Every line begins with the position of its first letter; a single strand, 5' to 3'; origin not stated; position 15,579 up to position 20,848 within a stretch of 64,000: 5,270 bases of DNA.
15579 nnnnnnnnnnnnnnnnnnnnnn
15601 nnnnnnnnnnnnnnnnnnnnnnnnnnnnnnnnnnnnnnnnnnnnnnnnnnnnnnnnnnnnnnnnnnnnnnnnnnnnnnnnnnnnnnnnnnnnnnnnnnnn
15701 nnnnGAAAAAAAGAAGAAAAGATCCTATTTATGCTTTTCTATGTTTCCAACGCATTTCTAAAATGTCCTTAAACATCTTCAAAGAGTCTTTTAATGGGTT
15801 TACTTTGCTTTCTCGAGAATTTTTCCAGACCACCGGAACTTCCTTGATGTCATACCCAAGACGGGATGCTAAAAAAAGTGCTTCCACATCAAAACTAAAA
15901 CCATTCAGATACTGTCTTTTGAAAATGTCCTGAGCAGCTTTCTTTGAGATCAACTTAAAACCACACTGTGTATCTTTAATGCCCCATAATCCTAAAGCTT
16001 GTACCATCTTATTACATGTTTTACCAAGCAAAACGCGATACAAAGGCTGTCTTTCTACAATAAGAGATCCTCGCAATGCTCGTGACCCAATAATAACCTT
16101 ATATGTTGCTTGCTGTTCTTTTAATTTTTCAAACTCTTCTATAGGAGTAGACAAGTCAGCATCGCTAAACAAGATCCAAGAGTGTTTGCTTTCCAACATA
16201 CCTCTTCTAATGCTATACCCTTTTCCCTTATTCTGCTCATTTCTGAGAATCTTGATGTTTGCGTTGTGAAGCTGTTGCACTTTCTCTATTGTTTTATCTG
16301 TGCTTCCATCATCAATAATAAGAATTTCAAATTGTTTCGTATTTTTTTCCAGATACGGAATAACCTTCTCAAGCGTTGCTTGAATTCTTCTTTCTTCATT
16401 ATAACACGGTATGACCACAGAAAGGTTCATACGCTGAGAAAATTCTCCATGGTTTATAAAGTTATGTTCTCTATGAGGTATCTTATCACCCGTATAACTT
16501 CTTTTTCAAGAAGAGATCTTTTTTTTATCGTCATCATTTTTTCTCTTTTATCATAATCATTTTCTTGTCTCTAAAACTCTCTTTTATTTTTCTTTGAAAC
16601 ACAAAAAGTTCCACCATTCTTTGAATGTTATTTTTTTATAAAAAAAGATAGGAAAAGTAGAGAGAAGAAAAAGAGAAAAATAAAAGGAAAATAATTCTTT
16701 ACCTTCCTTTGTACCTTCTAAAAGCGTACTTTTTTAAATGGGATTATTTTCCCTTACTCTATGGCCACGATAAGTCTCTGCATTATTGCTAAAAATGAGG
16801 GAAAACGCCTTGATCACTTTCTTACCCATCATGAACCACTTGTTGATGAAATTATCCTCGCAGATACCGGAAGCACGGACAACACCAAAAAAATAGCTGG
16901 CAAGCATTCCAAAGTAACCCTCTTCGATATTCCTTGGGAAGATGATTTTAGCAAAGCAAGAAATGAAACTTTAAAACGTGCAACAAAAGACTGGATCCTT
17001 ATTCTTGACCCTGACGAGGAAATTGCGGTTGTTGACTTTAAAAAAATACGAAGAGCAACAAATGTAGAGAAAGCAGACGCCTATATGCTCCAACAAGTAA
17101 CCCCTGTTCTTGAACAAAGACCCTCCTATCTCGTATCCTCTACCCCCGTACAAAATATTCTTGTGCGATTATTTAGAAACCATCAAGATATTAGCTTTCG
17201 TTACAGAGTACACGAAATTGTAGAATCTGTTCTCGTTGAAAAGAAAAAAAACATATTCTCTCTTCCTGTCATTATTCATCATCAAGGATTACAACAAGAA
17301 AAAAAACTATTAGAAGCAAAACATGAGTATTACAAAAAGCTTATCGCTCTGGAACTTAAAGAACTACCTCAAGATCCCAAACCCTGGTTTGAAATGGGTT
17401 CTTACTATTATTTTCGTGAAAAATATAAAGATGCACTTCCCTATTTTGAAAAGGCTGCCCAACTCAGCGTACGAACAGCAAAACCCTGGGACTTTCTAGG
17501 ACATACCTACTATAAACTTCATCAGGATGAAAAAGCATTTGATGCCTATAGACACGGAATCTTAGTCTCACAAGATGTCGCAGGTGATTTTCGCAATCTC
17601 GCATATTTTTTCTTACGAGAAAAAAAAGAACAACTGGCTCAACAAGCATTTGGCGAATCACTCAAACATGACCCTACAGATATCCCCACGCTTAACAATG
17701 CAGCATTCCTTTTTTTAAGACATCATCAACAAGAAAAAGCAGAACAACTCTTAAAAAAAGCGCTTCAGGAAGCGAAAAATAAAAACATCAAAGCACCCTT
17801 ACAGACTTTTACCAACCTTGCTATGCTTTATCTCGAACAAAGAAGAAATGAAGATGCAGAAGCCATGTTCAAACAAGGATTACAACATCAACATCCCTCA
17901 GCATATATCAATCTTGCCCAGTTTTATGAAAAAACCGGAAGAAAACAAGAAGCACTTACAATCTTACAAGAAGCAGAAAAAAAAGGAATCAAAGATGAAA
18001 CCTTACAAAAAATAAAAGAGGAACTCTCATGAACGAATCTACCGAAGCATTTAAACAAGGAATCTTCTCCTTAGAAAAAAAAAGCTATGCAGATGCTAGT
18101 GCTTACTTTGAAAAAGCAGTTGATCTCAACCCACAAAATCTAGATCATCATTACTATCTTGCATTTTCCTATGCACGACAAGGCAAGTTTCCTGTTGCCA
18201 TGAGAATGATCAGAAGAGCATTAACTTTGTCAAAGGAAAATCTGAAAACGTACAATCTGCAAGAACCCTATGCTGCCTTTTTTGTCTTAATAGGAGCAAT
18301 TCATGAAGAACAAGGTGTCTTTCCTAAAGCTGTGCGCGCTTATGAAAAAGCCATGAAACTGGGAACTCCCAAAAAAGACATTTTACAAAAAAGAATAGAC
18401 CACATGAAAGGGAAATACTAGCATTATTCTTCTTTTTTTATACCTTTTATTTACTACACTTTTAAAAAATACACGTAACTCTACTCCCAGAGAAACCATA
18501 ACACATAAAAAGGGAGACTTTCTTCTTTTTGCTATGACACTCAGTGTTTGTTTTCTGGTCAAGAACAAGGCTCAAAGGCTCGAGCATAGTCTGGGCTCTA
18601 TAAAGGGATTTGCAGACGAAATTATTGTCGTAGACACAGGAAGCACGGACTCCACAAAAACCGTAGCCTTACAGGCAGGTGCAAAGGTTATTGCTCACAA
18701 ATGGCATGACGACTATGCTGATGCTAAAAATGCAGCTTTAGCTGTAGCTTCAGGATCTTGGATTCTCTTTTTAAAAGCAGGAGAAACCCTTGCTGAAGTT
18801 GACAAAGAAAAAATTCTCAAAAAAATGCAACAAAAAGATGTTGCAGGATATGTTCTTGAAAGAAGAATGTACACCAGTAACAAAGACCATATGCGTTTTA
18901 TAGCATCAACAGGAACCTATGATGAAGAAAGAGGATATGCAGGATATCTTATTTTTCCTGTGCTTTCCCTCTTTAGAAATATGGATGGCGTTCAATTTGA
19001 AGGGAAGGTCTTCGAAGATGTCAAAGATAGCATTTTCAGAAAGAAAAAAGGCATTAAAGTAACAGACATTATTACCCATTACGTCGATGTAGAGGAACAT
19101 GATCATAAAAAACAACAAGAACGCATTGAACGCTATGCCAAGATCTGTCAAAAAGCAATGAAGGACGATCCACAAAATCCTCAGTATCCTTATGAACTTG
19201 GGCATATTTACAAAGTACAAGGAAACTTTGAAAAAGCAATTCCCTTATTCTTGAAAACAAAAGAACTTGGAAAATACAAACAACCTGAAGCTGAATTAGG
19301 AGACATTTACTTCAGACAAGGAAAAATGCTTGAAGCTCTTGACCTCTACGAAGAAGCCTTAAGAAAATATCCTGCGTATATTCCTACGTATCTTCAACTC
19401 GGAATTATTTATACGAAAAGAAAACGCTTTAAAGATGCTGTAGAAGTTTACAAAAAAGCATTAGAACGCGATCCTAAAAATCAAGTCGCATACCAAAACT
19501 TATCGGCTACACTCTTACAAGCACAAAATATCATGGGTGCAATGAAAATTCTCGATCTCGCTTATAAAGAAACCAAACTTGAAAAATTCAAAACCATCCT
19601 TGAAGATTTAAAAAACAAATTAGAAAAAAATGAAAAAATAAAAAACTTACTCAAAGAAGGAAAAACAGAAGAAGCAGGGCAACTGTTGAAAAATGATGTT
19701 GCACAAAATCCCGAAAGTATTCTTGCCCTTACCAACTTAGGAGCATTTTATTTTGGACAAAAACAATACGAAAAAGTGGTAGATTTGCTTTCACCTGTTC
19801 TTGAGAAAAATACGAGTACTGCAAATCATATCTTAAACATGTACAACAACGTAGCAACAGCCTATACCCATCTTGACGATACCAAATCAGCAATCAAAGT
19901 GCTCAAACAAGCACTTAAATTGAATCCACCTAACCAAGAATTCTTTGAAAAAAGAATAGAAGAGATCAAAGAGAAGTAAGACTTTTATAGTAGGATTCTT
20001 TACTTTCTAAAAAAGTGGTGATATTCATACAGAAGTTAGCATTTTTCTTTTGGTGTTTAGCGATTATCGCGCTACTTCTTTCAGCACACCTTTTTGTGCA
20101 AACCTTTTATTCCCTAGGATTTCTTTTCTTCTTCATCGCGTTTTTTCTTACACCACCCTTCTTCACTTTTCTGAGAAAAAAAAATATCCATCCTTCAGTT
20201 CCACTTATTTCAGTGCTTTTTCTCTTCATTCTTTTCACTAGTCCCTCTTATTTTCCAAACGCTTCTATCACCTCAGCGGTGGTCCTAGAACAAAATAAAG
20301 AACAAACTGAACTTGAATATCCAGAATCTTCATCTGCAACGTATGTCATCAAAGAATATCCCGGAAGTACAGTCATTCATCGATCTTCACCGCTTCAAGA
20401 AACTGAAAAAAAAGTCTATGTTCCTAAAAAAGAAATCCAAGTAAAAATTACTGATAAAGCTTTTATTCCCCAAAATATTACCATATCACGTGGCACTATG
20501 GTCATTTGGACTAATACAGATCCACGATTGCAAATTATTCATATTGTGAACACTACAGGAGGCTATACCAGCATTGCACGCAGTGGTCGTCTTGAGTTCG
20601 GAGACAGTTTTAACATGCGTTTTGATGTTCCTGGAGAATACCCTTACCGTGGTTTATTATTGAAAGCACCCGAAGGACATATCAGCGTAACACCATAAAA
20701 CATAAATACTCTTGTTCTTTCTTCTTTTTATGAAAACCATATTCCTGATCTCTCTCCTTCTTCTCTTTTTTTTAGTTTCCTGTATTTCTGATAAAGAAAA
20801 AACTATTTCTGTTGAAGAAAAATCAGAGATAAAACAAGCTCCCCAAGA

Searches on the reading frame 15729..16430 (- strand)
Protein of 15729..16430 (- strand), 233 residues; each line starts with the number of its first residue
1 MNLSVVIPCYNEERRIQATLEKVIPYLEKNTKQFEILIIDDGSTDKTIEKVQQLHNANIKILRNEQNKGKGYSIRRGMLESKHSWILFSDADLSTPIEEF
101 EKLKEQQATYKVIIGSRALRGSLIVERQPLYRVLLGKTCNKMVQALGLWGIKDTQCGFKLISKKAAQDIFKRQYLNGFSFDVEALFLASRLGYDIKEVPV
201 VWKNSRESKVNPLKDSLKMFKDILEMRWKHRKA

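Call 6: search_protein_families(library=pfam, proteins=[window:15729-16430:-], max_evalue=0.01)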
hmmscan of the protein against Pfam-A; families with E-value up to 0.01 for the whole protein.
window:15729-16430:- (233 aa): 6 families
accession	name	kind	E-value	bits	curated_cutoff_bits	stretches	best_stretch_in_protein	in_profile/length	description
PF00535.33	Glycos_transf_2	-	4.9e-30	105.1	23.3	1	4-170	1-168/168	Glycosyl transferase family 2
PF10111.15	Glyco_tranf_2_2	-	3.7e-11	43.5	27.3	1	4-105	1-104/276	Glycosyltransferase like family 2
PF13641.12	Glyco_tranf_2_3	-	3.3e-07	31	27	1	3-92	3-96/230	Glycosyltransferase like family 2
PF13704.12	Glyco_tranf_2_4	-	0.00013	22.8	27.5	1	32-92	18-81/98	Glycosyl transferase family 2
PF03452.20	Anp1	-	0.0057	16.6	28.8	1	2-94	54-148/263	Anp1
PF13733.12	Glyco_transf_7N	-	0.0066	16.5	27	0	3-54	49-99/134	N-terminal region of glycosyl transferase group 7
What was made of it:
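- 15729..16430 (-): Upstream GT2 glycosyltransferase (233 aa), 24 nt before the GT-C start. It is the likely polyprenyl-phosphate-sugar synthase partner. Pfam Glycos_transf_2, 105 bits (call 6).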

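Call 35: search_protein_families(library=ncbifam, proteins=[window:15729-16430:-], max_evalue=0.001)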
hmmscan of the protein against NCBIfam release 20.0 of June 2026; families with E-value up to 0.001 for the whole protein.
window:15729-16430:- (233 aa): 26 families (the best 25 are shown)
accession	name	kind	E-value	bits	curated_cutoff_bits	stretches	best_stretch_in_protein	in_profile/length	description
NF047588.1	GlcsyltransPgfSStrep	equivalog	1.5e-19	70.4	500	1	1-180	1-178/308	glycosyltransferase PgfS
TIGR03937.1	PgaC_IcaA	equivalog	3.8e-16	59.1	422.3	1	3-92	47-135/407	poly-beta-1,6-N-acetyl-D-glucosamine synthase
NF041875.1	EPS_EpsD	equivalog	4.5e-16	59.2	370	1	3-147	1-144/325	exopolysaccharide biosynthesis glycosyltransferase EpsD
TIGR04283.1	glyco_like_mftF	equivalog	3.3e-15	56.3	182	1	3-108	1-98/221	TIGR04283 family arsenosugar biosynthesis glycosyltransferase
NF007986.1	PRK10714.1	equivalog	9.4e-15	54.4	529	1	2-156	7-159/316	undecaprenyl-phosphate 4-deoxy-4-formamido-L-arabinose transferase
TIGR04182.1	glyco_TIGR04182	equivalog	4.6e-13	49.2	325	1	3-226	2-217/293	S-layer glycoprotein N-glycosyltransferase AglJ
NF038302.1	EPS_HpsE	equivalog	8.2e-13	48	300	1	1-92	1-96/307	hormogonium polysaccharide biosynthesis glycosyltransferase HpsE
NF010496.0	PRK13915.1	equivalog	6.5e-12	45.1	262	1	2-100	32-134/307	glucosyl-3-phosphoglycerate synthase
NF007482.0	PRK10073.1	equivalog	7e-12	45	423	1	2-100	7-103/334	glycosyltransferase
NF058614.1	PPMAGASynPpgS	equivalog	3.1e-11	43.1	370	1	5-222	4-218/226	polyprenyl-phospho-N-acetylgalactosaminyl synthase PpgS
NF041391.1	DPhHxTase_Halo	equivalog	3e-10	39.4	375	1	9-227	3-209/213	dolichyl-phosphate hexose transferase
NF047683.1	TeichurnBiosyTuaG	equivalog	3.3e-10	40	400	1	3-102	8-106/252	teichuronic acid biosynthesis protein TuaG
TIGR03965.1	mycofact_glyco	equivalog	9.9e-10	37.9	280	1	3-94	76-166/467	mycofactocin biosynthesis glycosyltransferase MftF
NF053739.1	GlytfEpsEBac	equivalog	4.8e-09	35.6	450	1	3-113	3-116/265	glycosyltransferase EpsE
NF050050.1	ProtGlycPglI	equivalog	2.6e-07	30.3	500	1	2-115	3-117/306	GalNAc(5)-diNAcBac-PP-undecaprenol beta-1,3-glucosyltransferase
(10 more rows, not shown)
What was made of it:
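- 15729..16430 (-): End-to-end but sub-threshold NCBIfam alignments to PpgS and to dolichyl-phosphate hexose transferase (call 35).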

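Call 38: find_encoding_contigs(protein=window:15729-16430:-, flank=4000, max_places=10)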
Protein window:15729-16430:- (233 aa): no gene with exactly this product is on record in the collection.

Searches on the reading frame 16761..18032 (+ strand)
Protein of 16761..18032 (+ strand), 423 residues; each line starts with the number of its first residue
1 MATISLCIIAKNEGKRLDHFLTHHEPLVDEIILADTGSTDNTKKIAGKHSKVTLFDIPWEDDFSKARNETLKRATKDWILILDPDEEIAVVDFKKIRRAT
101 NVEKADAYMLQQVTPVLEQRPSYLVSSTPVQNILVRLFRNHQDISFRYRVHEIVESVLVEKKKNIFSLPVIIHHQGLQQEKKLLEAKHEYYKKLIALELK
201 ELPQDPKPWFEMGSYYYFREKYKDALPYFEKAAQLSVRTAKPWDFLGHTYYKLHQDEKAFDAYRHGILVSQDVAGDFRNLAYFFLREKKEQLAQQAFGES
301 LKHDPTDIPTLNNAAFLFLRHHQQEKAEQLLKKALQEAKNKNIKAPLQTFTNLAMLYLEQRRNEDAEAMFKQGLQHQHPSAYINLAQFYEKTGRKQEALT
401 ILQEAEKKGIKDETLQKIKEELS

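Call 6: search_protein_families(library=pfam, proteins=[window:16761-18032:+], max_evalue=0.01)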
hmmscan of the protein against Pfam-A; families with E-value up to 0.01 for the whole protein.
window:16761-18032:+ (423 aa): 25 families
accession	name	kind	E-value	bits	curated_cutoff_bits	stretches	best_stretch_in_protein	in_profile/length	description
PF07719.23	TPR_2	-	1.3e-18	65.9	27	1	207-235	2-30/34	Tetratricopeptide repeat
PF00515.34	TPR_1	-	1.6e-17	62.9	27.8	1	207-235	2-30/34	Tetratricopeptide repeat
PF00535.33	Glycos_transf_2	-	6.8e-16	59.1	23.3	1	5-121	1-124/168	Glycosyl transferase family 2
PF13374.12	TPR_10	-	5.4e-15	55.3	27.5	1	348-375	3-30/42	Tetratricopeptide repeat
PF13424.12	TPR_12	-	9e-14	51.9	30.1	3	349-405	5-71/77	Tetratricopeptide repeat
PF14559.12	TPR_19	-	2.8e-12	47.2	25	2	358-416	2-62/68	Tetratricopeptide repeat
PF13181.12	TPR_8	-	1e-11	44.4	25.7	1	380-405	2-27/34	Tetratricopeptide repeat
PF13428.12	TPR_14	-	6.3e-11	42.3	23.5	0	379-411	1-33/44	Tetratricopeptide repeat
PF13431.12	TPR_17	-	8.8e-11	41.6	24.4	1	297-329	2-34/34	Tetratricopeptide repeat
PF13704.12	Glyco_tranf_2_4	-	1.2e-10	42.2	27.5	1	11-92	1-88/98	Glycosyl transferase family 2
PF13432.12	TPR_16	-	2.8e-09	37.7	32.7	1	352-409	2-61/65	Tetratricopeptide repeat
PF23914.1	TPR_CcmH_CycH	-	1.6e-08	35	42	2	240-337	50-150/158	Cytochrome c-type biogenesis protein H TPR domain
PF13176.12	TPR_7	-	2.1e-07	30.9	27.9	0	381-406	1-28/36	Tetratricopeptide repeat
PF17014.10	Mad3_BUB1_I_2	-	2.9e-07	31.1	37.6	1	369-421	36-86/128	Putative Mad3/BUB1 like region 1 protein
PF09205.15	DUF1955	-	6.5e-05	23.2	26.4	1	348-413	86-152/159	Domain of unknown function (DUF1955)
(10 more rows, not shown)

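Call 35: search_protein_families(library=ncbifam, proteins=[window:16761-18032:+], max_evalue=0.001)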
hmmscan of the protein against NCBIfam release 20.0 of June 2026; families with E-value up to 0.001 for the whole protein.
window:16761-18032:+ (423 aa): 14 families
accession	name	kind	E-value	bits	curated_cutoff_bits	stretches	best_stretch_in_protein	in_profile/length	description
TIGR04195.1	S_glycosyl_SunS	equivalog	2e-18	66.5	350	1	3-234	58-282/421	SunS family peptide S-glycosyltransferase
TIGR02521.1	type_IV_pilW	equivalog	7.3e-17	61.7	154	2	279-405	70-195/234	type IV pilus biogenesis/stability protein PilW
TIGR02917.1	PEP_TPR_lipo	equivalog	4.6e-14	51.3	312.2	1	222-407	413-595/899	XrtA/PEP-CTERM system TPR-repeat protein PrsT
NF033920.0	C39_PA2778_fam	equivalog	2.1e-12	47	150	0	196-266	180-250/255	PA2778 family cysteine peptidase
NF052415.1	T3SS_chap_SctY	equivalog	2e-07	31.5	70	0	280-347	12-79/106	type III secretion apparatus assembly chaperone SctY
TIGR00540.1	TPR_hemY_coli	hypoth_equivalog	3.6e-07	29.3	142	1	289-404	276-384/385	heme biosynthesis-associated TPR protein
TIGR02552.1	LcrH_SycD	equivalog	4.3e-07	29.7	104.8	0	208-266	54-112/136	SycD/LcrH family type III secretion system chaperone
NF040959.1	MamA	equivalog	5e-07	29.4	200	1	171-372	5-198/204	magnetosome protein MamA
NF047371.1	FlcA_CTERM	equivalog_domain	7.4e-05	21.4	300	0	294-407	250-375/646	periplasmic flagellar collar protein FlcA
TIGR04283.1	glyco_like_mftF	equivalog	8.1e-05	22.3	182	1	4-107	1-104/221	TIGR04283 family arsenosugar biosynthesis glycosyltransferase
NF002725.1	PRK02603.1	equivalog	0.00012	22.1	143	0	348-406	73-133/173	photosystem I assembly protein Ycf3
NF007692.0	PRK10370.1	equivalog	0.00041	20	306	1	198-248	73-123/206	heme lyase NrfEFG subunit NrfG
NF052400.1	M48_BAM_BepA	equivalog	0.00058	18.7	570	1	281-403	314-433/483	beta-barrel assembly-enhancing protease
NF007482.0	PRK10073.1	equivalog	0.00059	18.9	423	0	5-93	9-103/334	glycosyltransferase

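Call 39: find_encoding_contigs(protein=window:16761-18032:+, flank=5000, max_places=10)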
Protein window:16761-18032:+ (423 aa): 5 contigs read that carry it; 3 places shown.
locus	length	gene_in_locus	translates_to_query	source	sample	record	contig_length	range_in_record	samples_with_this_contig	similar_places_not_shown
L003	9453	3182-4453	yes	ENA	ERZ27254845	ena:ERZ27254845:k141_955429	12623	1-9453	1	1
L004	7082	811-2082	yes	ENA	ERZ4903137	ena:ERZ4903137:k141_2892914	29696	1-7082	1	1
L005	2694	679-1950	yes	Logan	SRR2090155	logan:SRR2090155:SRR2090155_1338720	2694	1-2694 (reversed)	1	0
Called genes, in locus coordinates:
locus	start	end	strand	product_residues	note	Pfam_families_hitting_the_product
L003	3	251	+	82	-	?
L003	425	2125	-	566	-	PF02366:PMT, PF13231:PMT_2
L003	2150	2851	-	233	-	PF00535:Glycos_transf_2, PF10111:Glyco_tranf_2_2, PF13641:Glyco_tranf_2_3 (weak)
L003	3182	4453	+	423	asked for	PF00535:Glycos_transf_2, PF13176:TPR_7 (faint), PF13181:TPR_8 (faint), PF23914:TPR_CcmH_CycH (faint), PF07719:TPR_2 (faint), PF13431:TPR_17 (faint), PF13432:TPR_16 (weak), PF14559:TPR_19 (weak), +5 more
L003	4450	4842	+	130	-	PF07719:TPR_2 (faint), PF13181:TPR_8 (faint), PF13424:TPR_12 (faint), PF21033:RMD1-3 (weak), PF25063:ARM_TT21_C (faint), PF00515:TPR_1 (faint), PF13432:TPR_16 (weak), PF14559:TPR_19 (weak), +6 more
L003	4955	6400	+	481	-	PF00535:Glycos_transf_2, PF13424:TPR_12, PF13432:TPR_16 (weak), PF00515:TPR_1, PF07719:TPR_2 (weak), PF13181:TPR_8 (weak), PF14559:TPR_19 (weak), PF13424:TPR_12, +12 more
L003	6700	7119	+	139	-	-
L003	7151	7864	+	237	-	-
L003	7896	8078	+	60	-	-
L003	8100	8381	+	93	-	-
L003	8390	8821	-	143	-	PF00254:FKBP_C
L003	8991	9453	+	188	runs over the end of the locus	PF02163:Peptidase_M50 (weak)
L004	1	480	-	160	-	?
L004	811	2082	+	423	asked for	PF00535:Glycos_transf_2, PF13176:TPR_7 (faint), PF13181:TPR_8 (faint), PF23914:TPR_CcmH_CycH (faint), PF07719:TPR_2 (faint), PF13431:TPR_17 (faint), PF13432:TPR_16 (weak), PF14559:TPR_19 (weak), +5 more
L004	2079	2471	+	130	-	PF07719:TPR_2 (faint), PF13181:TPR_8 (faint), PF13424:TPR_12 (faint), PF21033:RMD1-3 (weak), PF25063:ARM_TT21_C (faint), PF00515:TPR_1 (faint), PF13432:TPR_16 (weak), PF14559:TPR_19 (weak), +6 more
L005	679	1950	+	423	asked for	PF00535:Glycos_transf_2, PF13176:TPR_7 (faint), PF13181:TPR_8 (faint), PF23914:TPR_CcmH_CycH (faint), PF07719:TPR_2 (faint), PF13431:TPR_17 (faint), PF13432:TPR_16 (weak), PF14559:TPR_19 (weak), +5 more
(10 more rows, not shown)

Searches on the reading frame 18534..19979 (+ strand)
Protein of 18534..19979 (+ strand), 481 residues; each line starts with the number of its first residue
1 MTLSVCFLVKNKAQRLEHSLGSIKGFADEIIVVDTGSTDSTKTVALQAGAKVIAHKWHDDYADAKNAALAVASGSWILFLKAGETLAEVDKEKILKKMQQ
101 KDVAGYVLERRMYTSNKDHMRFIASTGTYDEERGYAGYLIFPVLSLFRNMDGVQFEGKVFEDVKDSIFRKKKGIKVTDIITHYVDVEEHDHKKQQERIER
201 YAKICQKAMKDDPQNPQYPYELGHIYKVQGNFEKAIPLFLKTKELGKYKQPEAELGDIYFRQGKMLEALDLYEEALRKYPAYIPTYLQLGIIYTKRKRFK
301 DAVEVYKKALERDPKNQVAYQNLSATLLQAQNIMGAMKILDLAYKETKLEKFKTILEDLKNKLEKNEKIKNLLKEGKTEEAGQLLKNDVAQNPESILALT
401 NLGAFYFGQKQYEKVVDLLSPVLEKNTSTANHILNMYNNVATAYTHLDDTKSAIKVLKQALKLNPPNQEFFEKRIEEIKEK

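Call 6: search_protein_families(library=pfam, proteins=[window:18534-19979:+], max_evalue=0.01)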
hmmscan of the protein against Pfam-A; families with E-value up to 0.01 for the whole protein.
window:18534-19979:+ (481 aa): 29 families (the best 25 are shown)
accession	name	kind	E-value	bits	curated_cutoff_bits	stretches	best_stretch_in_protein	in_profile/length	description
PF00515.34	TPR_1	-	1e-29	101.5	27.8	4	285-316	3-34/34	Tetratricopeptide repeat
PF14559.12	TPR_19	-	1.3e-26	93.2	25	3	296-343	4-51/68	Tetratricopeptide repeat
PF07719.23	TPR_2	-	5.8e-24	82.6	27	3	286-316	4-34/34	Tetratricopeptide repeat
PF13424.12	TPR_12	-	1.1e-23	83.7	30.1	2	254-313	8-75/77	Tetratricopeptide repeat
PF13431.12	TPR_17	-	5.3e-21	73.5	24.4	1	306-336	2-32/34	Tetratricopeptide repeat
PF13428.12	TPR_14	-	1.1e-20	72.4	23.5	2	286-323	4-41/44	Tetratricopeptide repeat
PF13414.12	TPR_11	-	1.2e-19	70.1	26.8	2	256-294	1-39/42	TPR repeat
PF13176.12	TPR_7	-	3.6e-18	64.5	27.9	1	286-316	2-34/36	Tetratricopeptide repeat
PF13181.12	TPR_8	-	5.3e-18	64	25.7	2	284-316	2-34/34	Tetratricopeptide repeat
PF13374.12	TPR_10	-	3.7e-16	59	27.5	0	285-312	4-31/42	Tetratricopeptide repeat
PF00535.33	Glycos_transf_2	-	4.2e-16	59.8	23.3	1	4-122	1-127/168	Glycosyl transferase family 2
PF13432.12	TPR_16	-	6.7e-14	52.5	32.7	2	255-316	3-64/65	Tetratricopeptide repeat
PF12895.13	ANAPC3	-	1.7e-10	41.5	27.2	1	199-275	6-82/82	Anaphase-promoting complex, cyclosome, subunit 3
PF23914.1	TPR_CcmH_CycH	-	9.1e-09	35.8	42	0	255-339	56-143/158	Cytochrome c-type biogenesis protein H TPR domain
PF13174.12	TPR_6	-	1.8e-08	34.9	26.3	0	255-280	6-31/33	Tetratricopeptide repeat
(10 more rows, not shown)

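Call 35: search_protein_families(library=ncbifam, proteins=[window:18534-19979:+], max_evalue=0.001)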
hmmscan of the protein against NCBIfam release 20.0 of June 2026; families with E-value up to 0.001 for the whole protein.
window:18534-19979:+ (481 aa): 41 families (the best 25 are shown)
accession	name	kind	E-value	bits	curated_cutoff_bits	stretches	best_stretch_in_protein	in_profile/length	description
NF040959.1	MamA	equivalog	1.3e-23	83.6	200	2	256-347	44-135/204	magnetosome protein MamA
TIGR02917.1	PEP_TPR_lipo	equivalog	2.3e-22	78.8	312.2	2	194-338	681-824/899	XrtA/PEP-CTERM system TPR-repeat protein PrsT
TIGR02521.1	type_IV_pilW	equivalog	3.8e-20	72.5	154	2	246-357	28-139/234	type IV pilus biogenesis/stability protein PilW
NF033920.0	C39_PA2778_fam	equivalog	4.3e-16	59.1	150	2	262-345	169-252/255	PA2778 family cysteine peptidase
TIGR04195.1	S_glycosyl_SunS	equivalog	3.5e-15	55.8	350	1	4-392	60-413/421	SunS family peptide S-glycosyltransferase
NF008757.0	PRK11788.1-5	equivalog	5.2e-12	45.6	363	2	371-465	189-280/388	lipopolysaccharide assembly protein LapB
TIGR00540.1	TPR_hemY_coli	hypoth_equivalog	2.8e-11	42.8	142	1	181-275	298-385/385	heme biosynthesis-associated TPR protein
NF033762.1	social_mot_Tgl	equivalog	3.7e-11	42.8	225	1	199-338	83-225/252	social motility TPR repeat lipoprotein Tgl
NF008391.2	PRK11189.1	equivalog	2.5e-10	40.4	250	1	271-464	87-267/297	lipoprotein NlpI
NF047558.1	TPR_END_plus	domain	3.5e-10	39.7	32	1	437-472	2-37/56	TPR end-of-group domain-containing protein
NF008756.0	PRK11788.1-4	equivalog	6.1e-10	38.7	474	1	371-462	189-277/389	lipopolysaccharide assembly protein LapB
TIGR04283.1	glyco_like_mftF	equivalog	8.6e-10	38.6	182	1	4-124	2-122/221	TIGR04283 family arsenosugar biosynthesis glycosyltransferase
TIGR00990.1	3a0801s09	subfamily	1e-08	34.3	757.25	1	196-327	379-511/615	mitochondrial import receptor subunit TOM70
NF047507.1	TPR_BatC_Lepto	exception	2e-08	34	175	1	259-324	68-137/214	TPR repeat-containing protein BatC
NF047371.1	FlcA_CTERM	equivalog_domain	2e-08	33.2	300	1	253-363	442-552/646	periplasmic flagellar collar protein FlcA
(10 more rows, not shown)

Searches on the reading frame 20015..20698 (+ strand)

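Call 23: search_protein_families(library=pfam, proteins=[window:20015-20698:+], max_evalue=0.0001)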
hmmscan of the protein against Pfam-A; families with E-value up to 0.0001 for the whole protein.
window:20015-20698:+ (227 aa): 1 family
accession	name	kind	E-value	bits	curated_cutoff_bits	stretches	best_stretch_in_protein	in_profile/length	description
PF13473.12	Cupredoxin_1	-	9.9e-05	22.8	27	0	138-223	20-102/104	Cupredoxin-like domain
